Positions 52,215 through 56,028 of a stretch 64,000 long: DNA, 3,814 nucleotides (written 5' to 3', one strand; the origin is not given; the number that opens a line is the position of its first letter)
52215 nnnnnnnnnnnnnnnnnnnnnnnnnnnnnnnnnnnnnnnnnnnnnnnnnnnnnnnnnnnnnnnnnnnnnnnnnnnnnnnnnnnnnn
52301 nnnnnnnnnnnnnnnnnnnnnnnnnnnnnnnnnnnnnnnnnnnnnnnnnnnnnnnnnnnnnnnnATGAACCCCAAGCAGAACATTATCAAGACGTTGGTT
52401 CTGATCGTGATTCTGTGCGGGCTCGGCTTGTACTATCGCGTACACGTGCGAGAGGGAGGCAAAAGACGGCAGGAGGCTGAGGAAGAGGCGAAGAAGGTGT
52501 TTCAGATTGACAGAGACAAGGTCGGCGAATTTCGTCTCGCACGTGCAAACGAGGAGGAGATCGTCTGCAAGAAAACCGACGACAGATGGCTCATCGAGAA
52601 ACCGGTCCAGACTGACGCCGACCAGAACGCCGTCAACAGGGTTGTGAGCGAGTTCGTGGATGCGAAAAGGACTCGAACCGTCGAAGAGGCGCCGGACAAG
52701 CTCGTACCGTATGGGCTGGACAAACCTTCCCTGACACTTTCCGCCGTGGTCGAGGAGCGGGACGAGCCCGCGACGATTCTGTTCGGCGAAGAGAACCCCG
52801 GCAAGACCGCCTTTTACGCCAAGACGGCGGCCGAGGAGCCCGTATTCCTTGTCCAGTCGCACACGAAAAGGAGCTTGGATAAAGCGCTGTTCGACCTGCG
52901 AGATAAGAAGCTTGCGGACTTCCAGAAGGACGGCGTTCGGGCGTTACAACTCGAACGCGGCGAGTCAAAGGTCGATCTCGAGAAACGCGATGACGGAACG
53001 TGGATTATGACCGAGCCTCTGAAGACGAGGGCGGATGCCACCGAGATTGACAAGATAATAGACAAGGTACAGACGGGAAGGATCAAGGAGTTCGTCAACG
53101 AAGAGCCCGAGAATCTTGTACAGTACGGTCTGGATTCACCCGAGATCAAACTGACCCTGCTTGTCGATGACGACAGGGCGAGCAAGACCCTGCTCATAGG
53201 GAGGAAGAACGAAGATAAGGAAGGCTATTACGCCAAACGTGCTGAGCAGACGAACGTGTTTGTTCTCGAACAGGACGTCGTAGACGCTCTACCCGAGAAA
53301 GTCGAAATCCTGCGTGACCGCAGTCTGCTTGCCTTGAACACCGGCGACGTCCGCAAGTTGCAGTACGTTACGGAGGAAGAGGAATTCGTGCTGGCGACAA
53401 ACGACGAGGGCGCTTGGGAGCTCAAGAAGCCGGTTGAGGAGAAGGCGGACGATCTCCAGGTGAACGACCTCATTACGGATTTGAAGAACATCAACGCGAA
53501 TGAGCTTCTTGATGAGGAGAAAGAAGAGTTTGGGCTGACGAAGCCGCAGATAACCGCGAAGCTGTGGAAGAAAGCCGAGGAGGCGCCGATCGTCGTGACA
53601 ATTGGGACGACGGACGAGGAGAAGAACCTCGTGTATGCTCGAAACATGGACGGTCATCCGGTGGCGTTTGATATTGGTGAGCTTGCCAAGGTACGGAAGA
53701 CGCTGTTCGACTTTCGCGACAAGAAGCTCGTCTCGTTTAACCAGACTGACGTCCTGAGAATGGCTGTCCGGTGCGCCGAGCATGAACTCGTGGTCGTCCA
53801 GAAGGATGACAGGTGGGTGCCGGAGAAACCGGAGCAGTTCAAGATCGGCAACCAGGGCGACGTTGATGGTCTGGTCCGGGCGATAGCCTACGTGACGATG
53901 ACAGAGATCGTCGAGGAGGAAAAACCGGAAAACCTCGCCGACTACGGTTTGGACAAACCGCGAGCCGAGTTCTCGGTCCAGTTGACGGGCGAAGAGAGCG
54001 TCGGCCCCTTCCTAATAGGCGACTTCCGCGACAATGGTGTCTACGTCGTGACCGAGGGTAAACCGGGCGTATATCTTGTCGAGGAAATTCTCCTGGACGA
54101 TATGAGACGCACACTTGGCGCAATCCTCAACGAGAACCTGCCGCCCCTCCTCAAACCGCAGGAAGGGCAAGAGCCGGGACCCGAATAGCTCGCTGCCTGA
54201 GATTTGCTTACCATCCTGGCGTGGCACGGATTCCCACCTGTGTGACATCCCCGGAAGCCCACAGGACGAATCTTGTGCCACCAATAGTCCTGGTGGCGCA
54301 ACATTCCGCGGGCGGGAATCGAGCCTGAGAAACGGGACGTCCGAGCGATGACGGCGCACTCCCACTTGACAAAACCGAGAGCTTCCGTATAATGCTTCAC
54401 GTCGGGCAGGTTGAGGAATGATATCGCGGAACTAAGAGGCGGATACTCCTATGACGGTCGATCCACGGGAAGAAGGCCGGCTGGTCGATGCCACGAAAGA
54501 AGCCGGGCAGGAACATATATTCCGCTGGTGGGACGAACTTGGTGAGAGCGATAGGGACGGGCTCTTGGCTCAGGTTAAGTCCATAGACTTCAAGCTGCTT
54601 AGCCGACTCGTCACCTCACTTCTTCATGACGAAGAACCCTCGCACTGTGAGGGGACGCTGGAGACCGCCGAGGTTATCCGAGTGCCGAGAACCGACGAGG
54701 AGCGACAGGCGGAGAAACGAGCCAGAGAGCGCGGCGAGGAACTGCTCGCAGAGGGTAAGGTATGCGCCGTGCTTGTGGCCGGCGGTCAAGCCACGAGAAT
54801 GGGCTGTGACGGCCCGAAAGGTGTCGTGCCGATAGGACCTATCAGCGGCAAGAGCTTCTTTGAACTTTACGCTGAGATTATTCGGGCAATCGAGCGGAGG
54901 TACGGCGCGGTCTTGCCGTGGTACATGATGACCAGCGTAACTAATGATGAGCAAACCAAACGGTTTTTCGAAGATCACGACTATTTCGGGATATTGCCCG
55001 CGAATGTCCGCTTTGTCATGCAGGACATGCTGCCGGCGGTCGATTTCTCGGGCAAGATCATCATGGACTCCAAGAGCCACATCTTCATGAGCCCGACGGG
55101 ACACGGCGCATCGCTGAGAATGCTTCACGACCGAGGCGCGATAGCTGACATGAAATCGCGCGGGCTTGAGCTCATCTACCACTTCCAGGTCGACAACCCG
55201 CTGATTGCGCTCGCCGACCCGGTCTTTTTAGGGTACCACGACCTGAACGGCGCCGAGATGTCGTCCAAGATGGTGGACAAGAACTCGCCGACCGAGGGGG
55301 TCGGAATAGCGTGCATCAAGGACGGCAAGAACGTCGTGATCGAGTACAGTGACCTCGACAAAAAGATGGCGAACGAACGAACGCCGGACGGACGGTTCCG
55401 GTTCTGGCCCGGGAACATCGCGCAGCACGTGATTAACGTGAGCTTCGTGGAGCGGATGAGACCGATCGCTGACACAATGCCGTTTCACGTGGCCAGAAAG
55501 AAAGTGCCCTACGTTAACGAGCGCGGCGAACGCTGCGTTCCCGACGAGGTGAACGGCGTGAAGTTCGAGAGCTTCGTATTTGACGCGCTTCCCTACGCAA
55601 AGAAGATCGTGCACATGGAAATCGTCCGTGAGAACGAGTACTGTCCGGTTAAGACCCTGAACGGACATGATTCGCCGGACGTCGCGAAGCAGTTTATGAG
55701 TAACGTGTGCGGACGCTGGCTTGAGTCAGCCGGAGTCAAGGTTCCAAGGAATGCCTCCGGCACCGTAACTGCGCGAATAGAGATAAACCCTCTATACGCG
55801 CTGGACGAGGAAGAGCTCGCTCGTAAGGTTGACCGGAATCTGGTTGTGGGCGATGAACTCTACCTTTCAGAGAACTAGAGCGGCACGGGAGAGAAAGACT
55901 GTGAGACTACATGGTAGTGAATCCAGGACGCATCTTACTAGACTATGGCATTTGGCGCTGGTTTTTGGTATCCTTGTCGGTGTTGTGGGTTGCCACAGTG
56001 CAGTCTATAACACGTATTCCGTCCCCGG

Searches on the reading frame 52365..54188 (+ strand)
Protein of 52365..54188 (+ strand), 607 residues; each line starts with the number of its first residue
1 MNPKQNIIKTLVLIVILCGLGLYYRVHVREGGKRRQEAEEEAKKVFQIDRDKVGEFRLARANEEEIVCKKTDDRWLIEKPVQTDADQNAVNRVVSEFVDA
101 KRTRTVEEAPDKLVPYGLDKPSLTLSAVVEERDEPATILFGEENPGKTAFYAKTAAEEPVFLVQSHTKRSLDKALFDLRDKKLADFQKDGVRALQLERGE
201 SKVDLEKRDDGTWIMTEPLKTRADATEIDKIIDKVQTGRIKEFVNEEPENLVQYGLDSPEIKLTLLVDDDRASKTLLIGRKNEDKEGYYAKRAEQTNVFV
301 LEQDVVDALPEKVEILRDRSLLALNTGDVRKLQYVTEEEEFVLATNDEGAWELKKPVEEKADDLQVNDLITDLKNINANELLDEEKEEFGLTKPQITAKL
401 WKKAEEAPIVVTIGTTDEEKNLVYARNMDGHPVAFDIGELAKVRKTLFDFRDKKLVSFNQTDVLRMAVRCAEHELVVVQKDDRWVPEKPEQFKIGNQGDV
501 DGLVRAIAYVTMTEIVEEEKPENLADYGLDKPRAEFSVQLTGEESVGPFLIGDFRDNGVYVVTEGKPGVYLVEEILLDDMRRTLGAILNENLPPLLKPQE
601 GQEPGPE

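Call 35: search_protein_families(library=pfam, proteins=[window:52365-54188:+], max_evalue=0.00001)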
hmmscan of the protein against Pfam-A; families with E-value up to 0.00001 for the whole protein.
window:52365-54188:+ (607 aa): 1 family
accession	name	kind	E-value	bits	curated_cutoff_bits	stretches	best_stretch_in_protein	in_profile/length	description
PF14238.11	DUF4340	-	6.4e-79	264.9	25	4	213-385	1-171/183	Domain of unknown function (DUF4340)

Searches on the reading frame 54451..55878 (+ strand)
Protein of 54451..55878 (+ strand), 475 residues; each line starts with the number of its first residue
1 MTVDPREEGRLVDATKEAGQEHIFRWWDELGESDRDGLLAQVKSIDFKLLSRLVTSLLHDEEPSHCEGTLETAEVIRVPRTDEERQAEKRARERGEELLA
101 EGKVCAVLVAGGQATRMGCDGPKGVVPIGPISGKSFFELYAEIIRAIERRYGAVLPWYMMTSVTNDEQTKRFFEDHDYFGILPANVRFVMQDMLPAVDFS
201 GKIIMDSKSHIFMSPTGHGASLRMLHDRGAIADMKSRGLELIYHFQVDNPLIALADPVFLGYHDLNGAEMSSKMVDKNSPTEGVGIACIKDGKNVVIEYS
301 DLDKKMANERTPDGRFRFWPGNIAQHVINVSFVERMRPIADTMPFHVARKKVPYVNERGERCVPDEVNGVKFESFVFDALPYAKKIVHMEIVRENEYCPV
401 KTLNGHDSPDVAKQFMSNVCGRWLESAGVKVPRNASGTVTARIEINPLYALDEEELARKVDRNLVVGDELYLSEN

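Call 35: search_protein_families(library=pfam, proteins=[window:54451-55878:+], max_evalue=0.00001)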
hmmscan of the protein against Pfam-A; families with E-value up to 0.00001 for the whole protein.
window:54451-55878:+ (475 aa): 1 family
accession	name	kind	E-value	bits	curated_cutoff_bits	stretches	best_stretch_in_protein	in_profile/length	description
PF01704.24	UDPGP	-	1.8e-39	136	22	1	79-404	29-339/413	UTP--glucose-1-phosphate uridylyltransferase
